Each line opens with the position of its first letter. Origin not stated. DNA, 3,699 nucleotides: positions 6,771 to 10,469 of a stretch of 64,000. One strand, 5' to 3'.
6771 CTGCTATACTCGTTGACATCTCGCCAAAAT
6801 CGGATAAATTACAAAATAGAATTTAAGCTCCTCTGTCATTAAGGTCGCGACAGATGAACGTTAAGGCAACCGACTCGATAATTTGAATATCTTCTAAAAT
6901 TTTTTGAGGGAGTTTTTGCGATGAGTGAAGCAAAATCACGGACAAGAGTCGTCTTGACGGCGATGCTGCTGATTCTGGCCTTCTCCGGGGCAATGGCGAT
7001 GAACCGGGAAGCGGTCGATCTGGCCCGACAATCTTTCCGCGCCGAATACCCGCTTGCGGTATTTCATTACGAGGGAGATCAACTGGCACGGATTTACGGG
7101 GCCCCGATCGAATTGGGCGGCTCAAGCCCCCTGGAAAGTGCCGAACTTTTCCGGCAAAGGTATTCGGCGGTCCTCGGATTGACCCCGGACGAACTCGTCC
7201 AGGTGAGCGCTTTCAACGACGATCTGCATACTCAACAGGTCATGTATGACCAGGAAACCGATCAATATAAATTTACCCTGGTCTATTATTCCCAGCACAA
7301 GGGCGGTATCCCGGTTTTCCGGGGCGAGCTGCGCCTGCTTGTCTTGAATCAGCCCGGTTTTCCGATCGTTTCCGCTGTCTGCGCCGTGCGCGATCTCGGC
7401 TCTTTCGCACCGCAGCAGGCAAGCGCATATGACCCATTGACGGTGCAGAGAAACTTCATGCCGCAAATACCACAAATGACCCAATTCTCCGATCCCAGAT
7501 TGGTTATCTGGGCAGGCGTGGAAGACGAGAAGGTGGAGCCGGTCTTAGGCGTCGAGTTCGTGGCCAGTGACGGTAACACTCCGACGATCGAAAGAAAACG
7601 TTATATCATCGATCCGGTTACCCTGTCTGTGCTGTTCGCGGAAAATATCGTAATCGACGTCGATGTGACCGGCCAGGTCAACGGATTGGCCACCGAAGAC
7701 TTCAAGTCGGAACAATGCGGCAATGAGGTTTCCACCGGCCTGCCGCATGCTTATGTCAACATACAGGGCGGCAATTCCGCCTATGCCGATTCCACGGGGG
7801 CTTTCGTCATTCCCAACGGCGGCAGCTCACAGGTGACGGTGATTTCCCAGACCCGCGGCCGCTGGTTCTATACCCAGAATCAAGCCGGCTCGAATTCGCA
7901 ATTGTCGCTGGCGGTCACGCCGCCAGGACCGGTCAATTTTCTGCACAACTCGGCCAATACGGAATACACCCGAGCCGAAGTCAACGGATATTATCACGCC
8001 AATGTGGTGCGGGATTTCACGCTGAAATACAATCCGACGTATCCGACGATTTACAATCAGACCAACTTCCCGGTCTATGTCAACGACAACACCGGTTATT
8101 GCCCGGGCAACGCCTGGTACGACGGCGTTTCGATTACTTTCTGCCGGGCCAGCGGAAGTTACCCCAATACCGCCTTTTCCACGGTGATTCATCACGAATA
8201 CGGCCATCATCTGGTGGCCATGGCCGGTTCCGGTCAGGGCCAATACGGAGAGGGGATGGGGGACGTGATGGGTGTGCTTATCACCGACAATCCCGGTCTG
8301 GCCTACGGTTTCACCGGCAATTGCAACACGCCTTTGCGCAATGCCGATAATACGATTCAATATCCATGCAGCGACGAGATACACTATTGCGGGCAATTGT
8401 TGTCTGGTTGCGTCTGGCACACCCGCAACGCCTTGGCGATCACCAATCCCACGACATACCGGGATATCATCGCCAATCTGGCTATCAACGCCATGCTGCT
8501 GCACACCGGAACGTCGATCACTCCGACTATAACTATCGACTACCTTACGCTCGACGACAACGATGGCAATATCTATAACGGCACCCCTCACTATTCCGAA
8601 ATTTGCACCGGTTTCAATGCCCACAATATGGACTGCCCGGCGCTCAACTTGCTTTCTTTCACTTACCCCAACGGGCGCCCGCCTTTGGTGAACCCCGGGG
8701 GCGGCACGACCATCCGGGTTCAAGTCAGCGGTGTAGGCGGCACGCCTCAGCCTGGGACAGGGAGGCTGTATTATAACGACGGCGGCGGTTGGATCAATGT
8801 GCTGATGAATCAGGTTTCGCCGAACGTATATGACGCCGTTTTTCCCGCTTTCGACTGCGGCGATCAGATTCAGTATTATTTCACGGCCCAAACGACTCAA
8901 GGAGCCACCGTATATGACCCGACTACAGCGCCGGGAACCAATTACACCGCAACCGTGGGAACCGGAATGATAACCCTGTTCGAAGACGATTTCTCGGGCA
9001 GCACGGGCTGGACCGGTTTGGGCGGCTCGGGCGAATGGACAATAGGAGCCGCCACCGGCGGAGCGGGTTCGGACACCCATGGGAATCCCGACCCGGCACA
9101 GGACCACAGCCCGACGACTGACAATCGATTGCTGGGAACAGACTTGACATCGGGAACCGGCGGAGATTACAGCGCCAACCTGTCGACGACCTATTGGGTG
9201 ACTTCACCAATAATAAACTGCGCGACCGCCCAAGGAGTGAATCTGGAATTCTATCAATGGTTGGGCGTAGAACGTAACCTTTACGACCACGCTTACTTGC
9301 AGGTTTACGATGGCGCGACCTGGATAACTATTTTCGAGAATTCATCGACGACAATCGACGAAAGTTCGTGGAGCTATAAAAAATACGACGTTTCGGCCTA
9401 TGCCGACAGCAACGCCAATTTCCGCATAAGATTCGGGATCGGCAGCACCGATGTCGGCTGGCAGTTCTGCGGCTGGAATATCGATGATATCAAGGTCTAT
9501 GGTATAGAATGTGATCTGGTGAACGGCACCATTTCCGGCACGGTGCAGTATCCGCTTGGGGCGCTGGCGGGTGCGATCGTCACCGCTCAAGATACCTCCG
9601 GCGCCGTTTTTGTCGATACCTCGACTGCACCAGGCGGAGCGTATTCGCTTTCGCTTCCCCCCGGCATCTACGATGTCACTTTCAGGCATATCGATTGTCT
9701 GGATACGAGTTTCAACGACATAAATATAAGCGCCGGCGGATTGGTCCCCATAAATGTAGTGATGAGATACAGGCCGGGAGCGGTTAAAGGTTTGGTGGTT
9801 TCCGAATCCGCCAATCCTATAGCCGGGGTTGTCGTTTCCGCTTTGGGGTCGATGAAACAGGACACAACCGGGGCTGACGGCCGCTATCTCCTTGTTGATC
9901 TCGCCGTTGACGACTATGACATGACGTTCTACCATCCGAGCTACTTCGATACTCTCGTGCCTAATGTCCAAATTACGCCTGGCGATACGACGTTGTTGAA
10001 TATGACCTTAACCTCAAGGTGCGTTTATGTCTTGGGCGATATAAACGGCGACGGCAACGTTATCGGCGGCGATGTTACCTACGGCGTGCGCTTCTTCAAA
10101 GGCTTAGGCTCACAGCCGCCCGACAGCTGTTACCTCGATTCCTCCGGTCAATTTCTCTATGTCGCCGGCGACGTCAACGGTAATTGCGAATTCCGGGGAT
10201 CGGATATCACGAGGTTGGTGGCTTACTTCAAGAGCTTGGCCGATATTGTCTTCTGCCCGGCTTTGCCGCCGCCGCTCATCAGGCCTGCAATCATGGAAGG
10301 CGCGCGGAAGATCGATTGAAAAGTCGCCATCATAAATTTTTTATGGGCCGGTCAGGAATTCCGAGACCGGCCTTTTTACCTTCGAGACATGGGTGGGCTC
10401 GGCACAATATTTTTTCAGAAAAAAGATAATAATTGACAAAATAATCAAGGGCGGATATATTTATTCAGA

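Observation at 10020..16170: Cys-bearing dockerin-like C-terminal module shared by unrelated secreted cargo proteins: a candidate lineage-specific sorting or anchoring tag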

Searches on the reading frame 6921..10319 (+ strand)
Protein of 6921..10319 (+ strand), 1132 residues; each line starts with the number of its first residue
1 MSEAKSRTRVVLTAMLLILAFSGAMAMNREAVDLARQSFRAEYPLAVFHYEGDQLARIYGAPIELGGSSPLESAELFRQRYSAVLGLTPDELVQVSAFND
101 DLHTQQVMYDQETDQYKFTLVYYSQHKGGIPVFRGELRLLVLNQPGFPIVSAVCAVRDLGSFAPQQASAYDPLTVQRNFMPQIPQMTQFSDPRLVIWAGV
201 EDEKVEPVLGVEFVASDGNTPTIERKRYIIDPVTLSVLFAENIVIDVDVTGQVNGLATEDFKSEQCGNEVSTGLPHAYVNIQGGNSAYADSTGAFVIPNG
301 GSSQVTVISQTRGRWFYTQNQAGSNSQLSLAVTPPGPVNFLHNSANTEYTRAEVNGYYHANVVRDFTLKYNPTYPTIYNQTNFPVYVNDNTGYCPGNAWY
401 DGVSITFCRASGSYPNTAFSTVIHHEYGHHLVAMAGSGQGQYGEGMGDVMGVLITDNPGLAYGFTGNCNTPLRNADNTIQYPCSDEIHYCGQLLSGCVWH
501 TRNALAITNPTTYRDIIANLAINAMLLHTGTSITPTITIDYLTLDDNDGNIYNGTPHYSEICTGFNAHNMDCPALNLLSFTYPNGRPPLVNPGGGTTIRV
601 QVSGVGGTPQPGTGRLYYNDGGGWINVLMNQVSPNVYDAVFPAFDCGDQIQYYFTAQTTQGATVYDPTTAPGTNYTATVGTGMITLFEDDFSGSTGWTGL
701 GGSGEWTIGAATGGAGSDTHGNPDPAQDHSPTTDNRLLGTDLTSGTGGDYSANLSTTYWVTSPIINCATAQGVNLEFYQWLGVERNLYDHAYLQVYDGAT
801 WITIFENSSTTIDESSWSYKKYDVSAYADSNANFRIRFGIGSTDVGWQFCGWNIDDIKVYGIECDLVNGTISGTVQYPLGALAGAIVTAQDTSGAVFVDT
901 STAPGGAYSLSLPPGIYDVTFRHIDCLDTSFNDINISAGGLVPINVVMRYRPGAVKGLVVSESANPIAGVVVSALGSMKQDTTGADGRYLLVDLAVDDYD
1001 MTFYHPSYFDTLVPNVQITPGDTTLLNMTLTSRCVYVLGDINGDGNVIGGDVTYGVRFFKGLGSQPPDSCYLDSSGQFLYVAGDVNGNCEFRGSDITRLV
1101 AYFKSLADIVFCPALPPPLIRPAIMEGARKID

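Call 3: search_protein_families(library=pfam, proteins=[window:6921-10319:+], max_evalue=0.1)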
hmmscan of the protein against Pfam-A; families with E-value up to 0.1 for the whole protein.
window:6921-10319:+ (1132 aa): 3 families
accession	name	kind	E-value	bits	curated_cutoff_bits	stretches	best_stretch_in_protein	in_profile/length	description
PF13620.12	CarboxypepD_reg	-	9.7e-23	80.8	32.3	2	955-1031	2-82/82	Carboxypeptidase regulatory-like domain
PF13715.12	CarbopepD_reg_2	-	1.3e-07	32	32.2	1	955-1031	1-77/88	CarboxypepD_reg-like domain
PF17210.9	SdrD_B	-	0.00022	21.8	29.7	0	882-923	24-66/112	SdrD B-like domain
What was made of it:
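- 6921..10319 (+): Carrier 1. A 1132-aa exported protein with an HExxH motif and two CarboxypepD_reg domains, ending in the module. Pfam CarboxypepD_reg at E=1e-22 (call 3).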

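Call 4: search_protein_families(library=ncbifam, proteins=[window:6921-10319:+], max_evalue=0.1)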
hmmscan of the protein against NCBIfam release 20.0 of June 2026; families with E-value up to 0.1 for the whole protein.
window:6921-10319:+ (1132 aa): 0 families

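Call 93: find_encoding_contigs(protein=window:6921-10319:+, flank=10000, max_places=3)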
Protein window:6921-10319:+ (1132 aa): no gene with exactly this product is on record in the collection.

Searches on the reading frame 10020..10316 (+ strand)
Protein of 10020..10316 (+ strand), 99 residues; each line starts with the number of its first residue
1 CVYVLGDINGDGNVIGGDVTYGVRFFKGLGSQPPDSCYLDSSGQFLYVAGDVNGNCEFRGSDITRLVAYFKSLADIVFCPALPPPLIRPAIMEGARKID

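Call 5: search_protein_families(library=pfam, proteins=[window:10020-10316:+], max_evalue=10)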
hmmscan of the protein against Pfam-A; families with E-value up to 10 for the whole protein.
seq(99 aa): 2 families
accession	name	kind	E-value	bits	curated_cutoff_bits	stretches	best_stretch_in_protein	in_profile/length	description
PF00404.24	Dockerin_1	-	0.0009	19.8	22.9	1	5-20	1-16/57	Dockerin type I domain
PF17858.6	Defensin_int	-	0.1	13.1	25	1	51-67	11-27/42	Platypus intermediate defensin-like peptide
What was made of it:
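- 10020..10316 (+): Module copy 1 (99 aa). Ca loop 1 is 10038-10073, the hairpin insert starts at Cys 10128, and Ca loop 2 is 10170-10205. A variable tail follows the PPP. Pfam Dockerin_1 scores 19.8 bits, below the 22.9 threshold (call 5).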

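Call 6: search_protein_families(library=ncbifam, proteins=[window:10020-10316:+], max_evalue=10)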
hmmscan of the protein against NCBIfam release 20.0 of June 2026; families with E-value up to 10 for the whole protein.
seq(99 aa): 0 families
